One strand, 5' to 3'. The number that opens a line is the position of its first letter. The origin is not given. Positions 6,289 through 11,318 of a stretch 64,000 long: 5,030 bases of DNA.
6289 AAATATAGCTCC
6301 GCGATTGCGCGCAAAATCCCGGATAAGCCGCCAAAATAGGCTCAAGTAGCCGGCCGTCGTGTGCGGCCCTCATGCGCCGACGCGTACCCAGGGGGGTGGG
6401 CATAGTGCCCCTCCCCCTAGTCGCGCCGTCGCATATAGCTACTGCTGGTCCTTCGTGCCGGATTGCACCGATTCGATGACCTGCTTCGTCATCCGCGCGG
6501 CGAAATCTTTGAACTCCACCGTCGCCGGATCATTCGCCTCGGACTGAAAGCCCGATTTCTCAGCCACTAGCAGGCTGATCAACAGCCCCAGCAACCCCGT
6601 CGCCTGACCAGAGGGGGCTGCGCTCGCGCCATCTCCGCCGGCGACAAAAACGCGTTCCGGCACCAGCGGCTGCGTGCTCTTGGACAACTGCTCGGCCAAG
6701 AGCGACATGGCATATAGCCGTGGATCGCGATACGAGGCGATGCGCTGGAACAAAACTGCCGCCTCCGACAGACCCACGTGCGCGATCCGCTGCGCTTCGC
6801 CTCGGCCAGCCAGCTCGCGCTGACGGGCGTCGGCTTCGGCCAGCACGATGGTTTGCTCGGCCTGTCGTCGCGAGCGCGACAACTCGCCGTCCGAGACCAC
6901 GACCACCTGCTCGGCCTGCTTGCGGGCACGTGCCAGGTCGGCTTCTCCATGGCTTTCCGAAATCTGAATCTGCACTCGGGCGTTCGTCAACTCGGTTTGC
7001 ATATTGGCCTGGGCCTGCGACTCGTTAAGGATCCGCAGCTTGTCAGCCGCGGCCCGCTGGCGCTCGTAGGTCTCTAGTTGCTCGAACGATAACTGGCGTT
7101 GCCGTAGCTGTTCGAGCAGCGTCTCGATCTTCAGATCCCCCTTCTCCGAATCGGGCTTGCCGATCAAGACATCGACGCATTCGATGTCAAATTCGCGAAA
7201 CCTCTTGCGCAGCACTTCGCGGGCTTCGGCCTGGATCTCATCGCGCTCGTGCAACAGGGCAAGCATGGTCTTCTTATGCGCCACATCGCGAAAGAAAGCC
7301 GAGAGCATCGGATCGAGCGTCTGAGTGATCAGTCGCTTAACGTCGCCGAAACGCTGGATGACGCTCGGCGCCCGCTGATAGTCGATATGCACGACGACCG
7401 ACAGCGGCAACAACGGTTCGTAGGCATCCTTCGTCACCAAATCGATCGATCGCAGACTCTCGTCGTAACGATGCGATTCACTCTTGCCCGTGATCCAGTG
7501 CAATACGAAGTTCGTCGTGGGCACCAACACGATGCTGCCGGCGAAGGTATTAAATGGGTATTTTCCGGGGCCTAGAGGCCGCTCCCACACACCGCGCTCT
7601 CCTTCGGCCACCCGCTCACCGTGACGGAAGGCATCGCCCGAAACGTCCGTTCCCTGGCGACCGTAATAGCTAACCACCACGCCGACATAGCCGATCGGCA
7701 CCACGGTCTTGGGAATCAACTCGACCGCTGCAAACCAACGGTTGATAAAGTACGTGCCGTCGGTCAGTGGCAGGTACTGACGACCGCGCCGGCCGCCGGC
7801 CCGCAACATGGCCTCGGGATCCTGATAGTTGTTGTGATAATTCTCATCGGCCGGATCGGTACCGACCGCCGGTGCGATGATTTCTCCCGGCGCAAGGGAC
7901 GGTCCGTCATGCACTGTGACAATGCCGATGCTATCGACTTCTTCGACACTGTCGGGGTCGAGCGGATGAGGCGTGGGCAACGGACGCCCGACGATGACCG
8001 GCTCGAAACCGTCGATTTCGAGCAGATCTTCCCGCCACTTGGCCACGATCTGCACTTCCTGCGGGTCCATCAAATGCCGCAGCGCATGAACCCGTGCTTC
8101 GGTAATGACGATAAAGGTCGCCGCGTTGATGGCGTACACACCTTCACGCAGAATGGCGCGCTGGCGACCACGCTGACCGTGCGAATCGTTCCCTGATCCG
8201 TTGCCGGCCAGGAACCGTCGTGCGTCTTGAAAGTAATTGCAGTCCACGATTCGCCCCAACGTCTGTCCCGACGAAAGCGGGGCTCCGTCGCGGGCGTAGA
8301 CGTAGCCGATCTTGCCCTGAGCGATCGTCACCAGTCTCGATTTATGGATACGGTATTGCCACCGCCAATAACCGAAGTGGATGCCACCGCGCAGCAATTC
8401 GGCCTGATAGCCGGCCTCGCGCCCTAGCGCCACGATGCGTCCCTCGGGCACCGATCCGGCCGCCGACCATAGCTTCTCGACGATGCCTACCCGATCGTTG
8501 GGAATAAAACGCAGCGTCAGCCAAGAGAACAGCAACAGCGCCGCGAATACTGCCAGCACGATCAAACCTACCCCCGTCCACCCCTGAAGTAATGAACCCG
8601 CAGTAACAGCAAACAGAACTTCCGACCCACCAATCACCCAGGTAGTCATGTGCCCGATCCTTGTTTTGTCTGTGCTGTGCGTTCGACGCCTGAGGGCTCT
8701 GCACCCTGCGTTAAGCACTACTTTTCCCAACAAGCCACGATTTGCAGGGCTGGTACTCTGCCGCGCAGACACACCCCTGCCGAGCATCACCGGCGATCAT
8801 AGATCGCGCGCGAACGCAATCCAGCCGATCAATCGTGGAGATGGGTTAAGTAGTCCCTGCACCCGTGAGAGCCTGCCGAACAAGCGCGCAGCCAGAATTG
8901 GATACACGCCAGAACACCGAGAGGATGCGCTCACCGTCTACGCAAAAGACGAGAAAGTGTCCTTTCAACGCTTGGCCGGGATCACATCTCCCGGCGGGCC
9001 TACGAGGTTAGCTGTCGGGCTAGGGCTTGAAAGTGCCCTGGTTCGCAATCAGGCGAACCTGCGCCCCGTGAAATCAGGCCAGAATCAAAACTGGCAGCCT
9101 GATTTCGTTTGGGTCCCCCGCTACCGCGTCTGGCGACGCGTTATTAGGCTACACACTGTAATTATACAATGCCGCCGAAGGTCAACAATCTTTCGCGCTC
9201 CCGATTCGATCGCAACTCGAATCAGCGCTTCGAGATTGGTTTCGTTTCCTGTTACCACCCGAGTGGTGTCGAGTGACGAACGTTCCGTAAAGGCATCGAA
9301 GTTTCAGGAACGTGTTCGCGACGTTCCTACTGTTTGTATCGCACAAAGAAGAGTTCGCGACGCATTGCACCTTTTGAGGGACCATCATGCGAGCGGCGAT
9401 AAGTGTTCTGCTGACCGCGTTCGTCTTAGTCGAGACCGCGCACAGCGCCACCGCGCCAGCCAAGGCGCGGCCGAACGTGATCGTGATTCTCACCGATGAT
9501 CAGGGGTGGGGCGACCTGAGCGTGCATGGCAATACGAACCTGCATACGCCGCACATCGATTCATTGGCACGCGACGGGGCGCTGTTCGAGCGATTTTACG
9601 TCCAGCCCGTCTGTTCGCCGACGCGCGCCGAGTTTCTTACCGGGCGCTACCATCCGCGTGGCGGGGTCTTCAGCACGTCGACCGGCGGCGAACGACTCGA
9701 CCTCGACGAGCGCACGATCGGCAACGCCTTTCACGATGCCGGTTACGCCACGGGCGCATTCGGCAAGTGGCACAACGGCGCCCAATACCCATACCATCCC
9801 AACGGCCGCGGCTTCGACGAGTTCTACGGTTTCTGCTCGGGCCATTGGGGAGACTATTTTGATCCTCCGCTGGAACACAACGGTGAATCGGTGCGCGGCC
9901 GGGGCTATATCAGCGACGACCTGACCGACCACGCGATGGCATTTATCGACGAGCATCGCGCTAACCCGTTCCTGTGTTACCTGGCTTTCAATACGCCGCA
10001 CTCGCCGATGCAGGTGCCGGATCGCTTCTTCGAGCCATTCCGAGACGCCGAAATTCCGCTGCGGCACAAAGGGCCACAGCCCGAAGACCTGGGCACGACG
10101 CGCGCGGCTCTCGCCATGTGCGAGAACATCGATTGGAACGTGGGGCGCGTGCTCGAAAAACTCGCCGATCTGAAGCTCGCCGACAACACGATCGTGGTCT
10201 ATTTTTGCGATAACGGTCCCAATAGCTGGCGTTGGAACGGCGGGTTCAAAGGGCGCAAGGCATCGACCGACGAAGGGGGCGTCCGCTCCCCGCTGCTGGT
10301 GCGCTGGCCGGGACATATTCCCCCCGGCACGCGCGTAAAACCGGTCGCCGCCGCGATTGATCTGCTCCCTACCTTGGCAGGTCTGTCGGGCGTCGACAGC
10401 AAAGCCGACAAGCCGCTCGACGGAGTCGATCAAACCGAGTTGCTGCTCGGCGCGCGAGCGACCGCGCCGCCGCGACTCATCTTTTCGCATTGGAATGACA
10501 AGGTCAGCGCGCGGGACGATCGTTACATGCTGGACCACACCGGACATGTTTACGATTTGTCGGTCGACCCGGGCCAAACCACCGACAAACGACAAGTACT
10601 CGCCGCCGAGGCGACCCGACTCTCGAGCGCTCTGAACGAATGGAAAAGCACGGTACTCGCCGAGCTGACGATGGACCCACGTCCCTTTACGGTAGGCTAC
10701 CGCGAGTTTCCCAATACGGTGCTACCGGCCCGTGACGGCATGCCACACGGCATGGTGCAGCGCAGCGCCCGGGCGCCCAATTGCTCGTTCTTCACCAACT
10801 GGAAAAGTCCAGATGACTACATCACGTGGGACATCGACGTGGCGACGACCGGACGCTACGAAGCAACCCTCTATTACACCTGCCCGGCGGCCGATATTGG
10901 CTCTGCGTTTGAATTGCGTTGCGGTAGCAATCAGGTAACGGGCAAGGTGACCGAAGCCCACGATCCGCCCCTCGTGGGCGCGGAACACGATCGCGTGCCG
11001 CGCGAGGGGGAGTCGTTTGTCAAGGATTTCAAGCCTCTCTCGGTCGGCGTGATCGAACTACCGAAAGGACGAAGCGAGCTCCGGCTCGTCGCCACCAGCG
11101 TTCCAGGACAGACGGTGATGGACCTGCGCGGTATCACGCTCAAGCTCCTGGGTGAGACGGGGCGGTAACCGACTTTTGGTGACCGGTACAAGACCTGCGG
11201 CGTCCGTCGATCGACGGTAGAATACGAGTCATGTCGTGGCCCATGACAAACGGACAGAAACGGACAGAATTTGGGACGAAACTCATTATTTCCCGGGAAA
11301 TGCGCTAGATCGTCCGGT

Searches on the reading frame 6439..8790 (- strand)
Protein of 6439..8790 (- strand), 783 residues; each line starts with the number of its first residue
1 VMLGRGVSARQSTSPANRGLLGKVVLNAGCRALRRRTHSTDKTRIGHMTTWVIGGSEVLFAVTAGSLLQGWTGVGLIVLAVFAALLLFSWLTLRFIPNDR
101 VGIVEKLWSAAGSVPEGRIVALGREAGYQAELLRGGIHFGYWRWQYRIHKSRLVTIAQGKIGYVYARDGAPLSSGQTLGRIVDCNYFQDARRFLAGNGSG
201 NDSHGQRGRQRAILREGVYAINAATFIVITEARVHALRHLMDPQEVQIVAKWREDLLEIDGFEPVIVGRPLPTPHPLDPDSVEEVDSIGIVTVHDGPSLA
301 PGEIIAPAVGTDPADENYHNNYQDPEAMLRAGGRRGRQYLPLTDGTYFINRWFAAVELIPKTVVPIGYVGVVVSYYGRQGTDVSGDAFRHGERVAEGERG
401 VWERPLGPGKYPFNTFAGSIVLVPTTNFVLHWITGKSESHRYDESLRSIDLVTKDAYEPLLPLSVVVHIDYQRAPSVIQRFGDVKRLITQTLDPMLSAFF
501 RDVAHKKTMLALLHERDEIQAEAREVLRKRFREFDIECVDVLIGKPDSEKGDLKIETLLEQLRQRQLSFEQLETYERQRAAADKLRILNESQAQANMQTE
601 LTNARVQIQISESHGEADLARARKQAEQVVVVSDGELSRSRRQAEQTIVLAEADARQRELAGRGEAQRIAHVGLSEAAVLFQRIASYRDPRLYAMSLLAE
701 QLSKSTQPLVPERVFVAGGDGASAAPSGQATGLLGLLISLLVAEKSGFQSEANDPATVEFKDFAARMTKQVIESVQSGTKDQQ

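Call 27: search_protein_families(library=pfam, proteins=[window:6439-8790:-], max_evalue=0.00001)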
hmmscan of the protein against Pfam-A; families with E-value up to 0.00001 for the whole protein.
window:6439-8790:- (783 aa): 1 family
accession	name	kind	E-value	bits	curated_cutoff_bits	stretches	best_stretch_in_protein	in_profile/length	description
PF01145.31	Band_7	-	3.4e-15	57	23.6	1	363-572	2-165/176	SPFH domain / Band 7 family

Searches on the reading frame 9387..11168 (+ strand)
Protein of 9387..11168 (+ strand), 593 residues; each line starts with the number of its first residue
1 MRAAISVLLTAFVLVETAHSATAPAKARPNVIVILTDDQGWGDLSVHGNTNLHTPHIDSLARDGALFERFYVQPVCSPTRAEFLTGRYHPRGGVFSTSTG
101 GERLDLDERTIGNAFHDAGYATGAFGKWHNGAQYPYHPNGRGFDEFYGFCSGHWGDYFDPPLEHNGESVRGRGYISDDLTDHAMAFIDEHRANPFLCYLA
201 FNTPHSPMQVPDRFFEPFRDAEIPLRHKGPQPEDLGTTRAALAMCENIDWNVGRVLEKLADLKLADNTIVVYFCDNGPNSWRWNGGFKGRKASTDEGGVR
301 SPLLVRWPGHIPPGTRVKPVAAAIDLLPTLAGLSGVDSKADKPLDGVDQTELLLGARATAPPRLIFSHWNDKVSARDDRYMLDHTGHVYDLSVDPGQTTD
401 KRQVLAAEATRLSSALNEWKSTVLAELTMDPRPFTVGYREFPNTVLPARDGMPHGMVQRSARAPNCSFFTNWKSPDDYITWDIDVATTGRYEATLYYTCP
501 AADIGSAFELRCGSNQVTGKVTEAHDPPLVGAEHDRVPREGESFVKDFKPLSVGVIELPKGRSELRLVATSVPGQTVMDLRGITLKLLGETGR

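Call 27: search_protein_families(library=pfam, proteins=[window:9387-11168:+], max_evalue=0.00001)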
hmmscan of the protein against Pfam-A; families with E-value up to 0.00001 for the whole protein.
window:9387-11168:+ (593 aa): 1 family
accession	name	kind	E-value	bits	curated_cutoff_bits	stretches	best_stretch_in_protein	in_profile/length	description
PF00884.28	Sulfatase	-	1.7e-59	202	25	1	29-336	1-301/301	Sulfatase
